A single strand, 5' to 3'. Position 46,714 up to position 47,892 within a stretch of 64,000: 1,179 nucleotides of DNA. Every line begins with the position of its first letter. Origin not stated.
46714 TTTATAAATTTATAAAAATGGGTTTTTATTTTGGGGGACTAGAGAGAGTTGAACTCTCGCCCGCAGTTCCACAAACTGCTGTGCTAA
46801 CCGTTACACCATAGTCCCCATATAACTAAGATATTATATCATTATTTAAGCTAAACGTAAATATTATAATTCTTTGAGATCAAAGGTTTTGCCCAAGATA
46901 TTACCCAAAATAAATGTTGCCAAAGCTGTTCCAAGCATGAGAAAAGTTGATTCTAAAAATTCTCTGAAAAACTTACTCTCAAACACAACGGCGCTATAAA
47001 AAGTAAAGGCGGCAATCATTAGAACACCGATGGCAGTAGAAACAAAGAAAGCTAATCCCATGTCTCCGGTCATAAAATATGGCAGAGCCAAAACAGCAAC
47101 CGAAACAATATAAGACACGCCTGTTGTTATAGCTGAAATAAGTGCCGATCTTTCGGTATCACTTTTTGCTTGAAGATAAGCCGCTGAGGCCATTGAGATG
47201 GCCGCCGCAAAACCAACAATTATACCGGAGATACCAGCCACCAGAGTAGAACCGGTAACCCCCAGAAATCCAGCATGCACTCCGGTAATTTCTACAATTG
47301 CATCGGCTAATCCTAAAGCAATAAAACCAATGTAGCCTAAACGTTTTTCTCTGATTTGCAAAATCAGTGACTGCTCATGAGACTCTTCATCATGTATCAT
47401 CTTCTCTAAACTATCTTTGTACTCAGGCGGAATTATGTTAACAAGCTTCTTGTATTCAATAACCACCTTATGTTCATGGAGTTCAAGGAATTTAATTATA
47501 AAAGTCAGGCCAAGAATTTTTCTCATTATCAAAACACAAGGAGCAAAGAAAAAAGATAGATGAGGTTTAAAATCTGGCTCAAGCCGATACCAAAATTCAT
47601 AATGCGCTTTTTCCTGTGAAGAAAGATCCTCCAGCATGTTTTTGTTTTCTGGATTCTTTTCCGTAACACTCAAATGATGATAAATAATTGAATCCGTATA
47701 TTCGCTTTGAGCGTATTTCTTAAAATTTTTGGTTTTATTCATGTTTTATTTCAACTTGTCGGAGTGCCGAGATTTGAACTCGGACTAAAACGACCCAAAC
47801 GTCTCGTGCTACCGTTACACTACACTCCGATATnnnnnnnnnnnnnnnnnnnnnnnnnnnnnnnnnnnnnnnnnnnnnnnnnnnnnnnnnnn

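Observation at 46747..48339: Protein genes punctuated by tRNAs: tRNA-Arg / receiver-like ORF / tRNA-Pro / VIT1-like ORF / tRNA-His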

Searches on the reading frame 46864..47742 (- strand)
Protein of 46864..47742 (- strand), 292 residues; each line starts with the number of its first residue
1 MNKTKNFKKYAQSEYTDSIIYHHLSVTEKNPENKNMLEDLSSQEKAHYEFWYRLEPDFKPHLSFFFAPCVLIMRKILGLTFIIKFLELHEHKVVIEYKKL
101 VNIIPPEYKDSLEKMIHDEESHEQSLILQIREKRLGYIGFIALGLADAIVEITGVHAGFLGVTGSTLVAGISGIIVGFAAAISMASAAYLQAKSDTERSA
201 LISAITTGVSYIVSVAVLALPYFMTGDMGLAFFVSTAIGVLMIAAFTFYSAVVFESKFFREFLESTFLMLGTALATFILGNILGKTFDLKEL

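Call 4: search_protein_families(library=pfam, proteins=[window:46864-47742:-], max_evalue=1)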
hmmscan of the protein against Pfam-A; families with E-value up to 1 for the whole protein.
window:46864-47742:- (292 aa): 4 families
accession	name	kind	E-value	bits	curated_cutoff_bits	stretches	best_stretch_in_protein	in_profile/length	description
PF01988.24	VIT1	-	2.3e-09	37.8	28.1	2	143-197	6-61/214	VIT family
PF02915.23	Rubrerythrin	-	1.8e-05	25.6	22.8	1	12-126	8-133/137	Rubrerythrin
PF03232.19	COQ7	-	0.13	12.4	23.5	0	18-54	18-55/169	Ubiquinone biosynthesis protein COQ7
PF09843.14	DUF2070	-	0.51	9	30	1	156-270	37-191/561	Predicted membrane protein (DUF2070)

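Call 5: search_protein_families(library=ncbifam, proteins=[window:46864-47742:-], max_evalue=1)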
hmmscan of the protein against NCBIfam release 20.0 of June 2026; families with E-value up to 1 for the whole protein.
window:46864-47742:- (292 aa): 1 family
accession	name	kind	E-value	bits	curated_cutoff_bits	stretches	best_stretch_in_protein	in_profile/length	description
NF006243.0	PRK08381.1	equivalog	0.51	10.7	79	0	167-246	7-82/89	putative monovalent cation/H+ antiporter subunit F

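Call 86: search_protein_families(library=padloc, proteins=[window:46864-47742:-], max_evalue=0.01)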
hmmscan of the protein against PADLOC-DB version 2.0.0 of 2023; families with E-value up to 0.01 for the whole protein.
window:46864-47742:- (292 aa): 0 families
